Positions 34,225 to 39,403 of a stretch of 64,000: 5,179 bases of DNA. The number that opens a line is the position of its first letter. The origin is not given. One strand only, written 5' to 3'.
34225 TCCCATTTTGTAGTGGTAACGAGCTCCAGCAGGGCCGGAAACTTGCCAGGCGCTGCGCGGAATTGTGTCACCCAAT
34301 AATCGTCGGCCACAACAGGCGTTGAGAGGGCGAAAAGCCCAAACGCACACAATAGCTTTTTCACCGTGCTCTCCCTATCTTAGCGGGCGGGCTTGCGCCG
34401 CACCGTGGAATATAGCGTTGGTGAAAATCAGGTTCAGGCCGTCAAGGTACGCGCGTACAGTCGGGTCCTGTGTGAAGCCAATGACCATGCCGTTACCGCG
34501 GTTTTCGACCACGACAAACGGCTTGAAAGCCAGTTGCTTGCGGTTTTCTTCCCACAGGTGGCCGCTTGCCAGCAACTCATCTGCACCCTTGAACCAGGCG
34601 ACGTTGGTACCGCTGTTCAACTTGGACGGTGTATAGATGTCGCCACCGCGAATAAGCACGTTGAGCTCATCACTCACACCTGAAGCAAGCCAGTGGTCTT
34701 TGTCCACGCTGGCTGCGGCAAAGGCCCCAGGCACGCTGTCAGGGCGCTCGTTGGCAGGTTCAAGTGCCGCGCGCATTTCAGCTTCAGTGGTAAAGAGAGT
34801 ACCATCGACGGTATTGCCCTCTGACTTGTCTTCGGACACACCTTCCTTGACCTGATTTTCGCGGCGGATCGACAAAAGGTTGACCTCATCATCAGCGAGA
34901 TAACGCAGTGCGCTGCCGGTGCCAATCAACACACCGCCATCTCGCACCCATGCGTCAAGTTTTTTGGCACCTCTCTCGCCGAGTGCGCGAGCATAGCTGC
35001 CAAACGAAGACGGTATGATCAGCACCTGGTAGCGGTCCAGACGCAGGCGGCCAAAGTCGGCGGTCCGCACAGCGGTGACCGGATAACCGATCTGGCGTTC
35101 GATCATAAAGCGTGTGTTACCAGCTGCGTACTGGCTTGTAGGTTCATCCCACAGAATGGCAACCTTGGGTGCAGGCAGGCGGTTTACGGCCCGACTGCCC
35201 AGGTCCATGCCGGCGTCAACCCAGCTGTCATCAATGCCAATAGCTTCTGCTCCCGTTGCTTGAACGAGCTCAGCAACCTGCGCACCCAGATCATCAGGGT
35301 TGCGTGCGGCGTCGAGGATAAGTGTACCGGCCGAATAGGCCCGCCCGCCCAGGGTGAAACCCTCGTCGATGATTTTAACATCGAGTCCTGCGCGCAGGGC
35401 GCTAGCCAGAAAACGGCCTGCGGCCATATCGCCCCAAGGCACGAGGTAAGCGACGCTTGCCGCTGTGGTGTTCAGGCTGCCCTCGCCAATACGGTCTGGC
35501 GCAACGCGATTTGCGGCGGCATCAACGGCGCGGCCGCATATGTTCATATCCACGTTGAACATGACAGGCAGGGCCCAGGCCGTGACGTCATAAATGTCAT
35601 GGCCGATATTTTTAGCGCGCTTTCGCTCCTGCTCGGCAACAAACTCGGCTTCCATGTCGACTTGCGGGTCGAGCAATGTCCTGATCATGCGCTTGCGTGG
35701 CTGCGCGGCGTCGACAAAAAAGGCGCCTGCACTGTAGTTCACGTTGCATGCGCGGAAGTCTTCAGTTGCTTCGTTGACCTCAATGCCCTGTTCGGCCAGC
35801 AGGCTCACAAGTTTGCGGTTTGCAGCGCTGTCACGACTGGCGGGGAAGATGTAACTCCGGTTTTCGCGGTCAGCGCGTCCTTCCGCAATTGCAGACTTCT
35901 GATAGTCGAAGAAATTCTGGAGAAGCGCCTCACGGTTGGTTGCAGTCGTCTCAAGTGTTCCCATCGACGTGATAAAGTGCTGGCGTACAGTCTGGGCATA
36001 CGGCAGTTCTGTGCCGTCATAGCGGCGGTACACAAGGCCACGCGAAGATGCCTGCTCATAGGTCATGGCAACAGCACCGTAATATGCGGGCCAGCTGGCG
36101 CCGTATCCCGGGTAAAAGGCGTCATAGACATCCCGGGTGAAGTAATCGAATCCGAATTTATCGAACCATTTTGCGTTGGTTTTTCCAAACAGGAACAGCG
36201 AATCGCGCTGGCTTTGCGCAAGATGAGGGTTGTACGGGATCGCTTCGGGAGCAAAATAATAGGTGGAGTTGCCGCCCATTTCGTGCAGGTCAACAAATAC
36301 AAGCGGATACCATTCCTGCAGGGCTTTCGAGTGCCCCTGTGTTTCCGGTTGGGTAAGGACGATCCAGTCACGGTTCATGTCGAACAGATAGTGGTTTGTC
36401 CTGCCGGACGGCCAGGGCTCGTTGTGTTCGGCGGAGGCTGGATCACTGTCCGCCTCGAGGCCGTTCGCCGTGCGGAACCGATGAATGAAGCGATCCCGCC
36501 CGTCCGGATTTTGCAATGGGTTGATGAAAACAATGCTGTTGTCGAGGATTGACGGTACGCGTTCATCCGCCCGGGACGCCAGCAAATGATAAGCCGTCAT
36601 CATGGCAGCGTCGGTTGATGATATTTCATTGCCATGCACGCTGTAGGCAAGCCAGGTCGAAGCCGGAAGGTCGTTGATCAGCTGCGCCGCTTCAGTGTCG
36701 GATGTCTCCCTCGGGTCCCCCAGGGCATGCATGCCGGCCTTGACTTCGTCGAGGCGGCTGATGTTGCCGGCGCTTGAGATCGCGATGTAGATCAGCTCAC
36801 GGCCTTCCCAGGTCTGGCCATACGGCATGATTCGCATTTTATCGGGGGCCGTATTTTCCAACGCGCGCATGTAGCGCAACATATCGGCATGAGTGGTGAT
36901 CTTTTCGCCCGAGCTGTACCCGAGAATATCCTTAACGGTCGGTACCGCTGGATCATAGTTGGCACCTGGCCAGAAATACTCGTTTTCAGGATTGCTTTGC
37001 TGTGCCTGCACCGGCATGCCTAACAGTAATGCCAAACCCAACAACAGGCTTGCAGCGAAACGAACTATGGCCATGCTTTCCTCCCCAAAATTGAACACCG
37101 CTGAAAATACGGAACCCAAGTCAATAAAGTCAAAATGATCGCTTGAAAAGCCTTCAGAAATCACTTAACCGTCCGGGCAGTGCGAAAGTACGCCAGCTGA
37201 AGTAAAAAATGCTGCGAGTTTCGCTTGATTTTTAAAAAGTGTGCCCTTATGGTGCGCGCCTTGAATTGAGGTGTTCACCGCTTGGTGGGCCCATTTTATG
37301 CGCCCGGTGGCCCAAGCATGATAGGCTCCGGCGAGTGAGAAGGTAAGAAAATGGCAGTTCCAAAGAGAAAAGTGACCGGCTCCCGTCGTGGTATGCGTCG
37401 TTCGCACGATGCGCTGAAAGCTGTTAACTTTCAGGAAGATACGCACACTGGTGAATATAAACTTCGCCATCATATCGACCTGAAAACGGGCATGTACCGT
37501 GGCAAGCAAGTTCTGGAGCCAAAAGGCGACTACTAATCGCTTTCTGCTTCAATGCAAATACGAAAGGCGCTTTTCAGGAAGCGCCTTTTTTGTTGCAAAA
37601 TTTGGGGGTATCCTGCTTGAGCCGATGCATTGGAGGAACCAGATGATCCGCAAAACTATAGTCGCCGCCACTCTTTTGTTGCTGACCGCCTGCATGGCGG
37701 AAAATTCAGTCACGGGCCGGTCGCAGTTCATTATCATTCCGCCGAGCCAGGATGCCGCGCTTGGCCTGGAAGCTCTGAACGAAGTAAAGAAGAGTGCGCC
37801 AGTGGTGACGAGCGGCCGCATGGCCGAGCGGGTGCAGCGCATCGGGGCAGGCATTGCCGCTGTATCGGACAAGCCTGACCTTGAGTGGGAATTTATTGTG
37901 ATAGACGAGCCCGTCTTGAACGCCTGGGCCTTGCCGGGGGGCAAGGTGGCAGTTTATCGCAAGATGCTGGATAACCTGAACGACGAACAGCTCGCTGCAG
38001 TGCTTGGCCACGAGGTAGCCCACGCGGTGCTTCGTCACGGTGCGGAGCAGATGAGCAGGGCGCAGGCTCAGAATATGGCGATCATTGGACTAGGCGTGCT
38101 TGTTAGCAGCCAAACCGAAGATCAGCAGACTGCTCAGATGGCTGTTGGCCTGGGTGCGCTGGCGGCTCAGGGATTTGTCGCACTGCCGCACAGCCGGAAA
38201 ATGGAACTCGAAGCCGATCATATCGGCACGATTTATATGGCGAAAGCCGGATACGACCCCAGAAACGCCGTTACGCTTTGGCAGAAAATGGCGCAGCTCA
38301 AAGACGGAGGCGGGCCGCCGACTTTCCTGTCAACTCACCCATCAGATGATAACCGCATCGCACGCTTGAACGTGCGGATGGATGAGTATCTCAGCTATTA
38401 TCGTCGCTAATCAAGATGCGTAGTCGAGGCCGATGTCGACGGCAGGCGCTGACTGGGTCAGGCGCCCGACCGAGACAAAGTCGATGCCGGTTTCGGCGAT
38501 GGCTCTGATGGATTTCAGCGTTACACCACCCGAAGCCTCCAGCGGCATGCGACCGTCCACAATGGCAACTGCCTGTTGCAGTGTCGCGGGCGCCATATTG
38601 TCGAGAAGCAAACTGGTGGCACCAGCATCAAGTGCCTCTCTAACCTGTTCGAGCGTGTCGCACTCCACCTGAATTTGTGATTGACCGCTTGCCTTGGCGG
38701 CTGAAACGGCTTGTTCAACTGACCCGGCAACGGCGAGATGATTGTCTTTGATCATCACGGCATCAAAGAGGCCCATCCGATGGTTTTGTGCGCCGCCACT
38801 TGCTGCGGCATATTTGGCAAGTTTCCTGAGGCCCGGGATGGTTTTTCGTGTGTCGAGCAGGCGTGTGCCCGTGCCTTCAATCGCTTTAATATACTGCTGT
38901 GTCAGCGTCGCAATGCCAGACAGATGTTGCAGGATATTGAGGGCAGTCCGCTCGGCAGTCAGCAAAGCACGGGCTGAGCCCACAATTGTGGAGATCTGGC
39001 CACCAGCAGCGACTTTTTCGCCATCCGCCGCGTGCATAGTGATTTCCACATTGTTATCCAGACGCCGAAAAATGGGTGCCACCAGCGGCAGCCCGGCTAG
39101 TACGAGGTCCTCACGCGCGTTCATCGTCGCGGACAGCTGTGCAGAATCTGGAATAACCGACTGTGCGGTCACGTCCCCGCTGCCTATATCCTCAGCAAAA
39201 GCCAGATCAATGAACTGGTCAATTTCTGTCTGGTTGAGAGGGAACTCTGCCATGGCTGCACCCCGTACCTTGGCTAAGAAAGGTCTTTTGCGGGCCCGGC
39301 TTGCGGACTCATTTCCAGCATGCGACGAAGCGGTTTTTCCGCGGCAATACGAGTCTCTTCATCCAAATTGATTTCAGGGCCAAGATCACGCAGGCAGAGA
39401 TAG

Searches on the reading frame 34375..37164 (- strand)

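Call 69: search_protein_families(library=pfam, proteins=[window:34375-37164:-], max_evalue=0.00001)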
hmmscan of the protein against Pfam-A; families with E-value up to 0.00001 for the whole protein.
window:34375-37164:- (929 aa): 1 family
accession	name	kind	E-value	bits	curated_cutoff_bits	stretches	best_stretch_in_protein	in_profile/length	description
PF00246.29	Peptidase_M14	-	1.3e-15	58.2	21.6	1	95-271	1-137/286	Zinc carboxypeptidase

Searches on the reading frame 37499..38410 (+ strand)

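Call 69: search_protein_families(library=pfam, proteins=[window:37499-38410:+], max_evalue=0.00001)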
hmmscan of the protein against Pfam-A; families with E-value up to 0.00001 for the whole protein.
window:37499-38410:+ (303 aa): 1 family
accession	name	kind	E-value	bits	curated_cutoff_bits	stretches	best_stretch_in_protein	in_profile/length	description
PF01435.24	Peptidase_M48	-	1.5e-42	146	20.3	1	109-291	4-183/186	Peptidase family M48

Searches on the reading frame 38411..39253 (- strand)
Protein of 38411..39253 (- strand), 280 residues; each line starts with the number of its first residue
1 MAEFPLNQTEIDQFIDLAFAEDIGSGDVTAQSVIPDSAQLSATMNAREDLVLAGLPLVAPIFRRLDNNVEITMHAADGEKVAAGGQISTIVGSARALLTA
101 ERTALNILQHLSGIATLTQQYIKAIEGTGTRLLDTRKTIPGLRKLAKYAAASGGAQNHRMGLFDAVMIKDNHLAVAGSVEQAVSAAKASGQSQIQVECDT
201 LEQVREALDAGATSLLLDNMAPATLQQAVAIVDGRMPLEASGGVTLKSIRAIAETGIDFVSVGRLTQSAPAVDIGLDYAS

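Call 69: search_protein_families(library=pfam, proteins=[window:38411-39253:-], max_evalue=0.00001)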
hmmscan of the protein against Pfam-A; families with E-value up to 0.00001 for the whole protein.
window:38411-39253:- (280 aa): 2 families
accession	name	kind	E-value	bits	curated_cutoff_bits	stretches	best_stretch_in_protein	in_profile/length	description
PF01729.25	QRPTase_C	-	5.7e-56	189.3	23.1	1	114-277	1-169/169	Quinolinate phosphoribosyl transferase, C-terminal domain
PF02749.22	QRPTase_N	-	7.3e-21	74.6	27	1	27-112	1-82/82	Quinolinate phosphoribosyl transferase, N-terminal domain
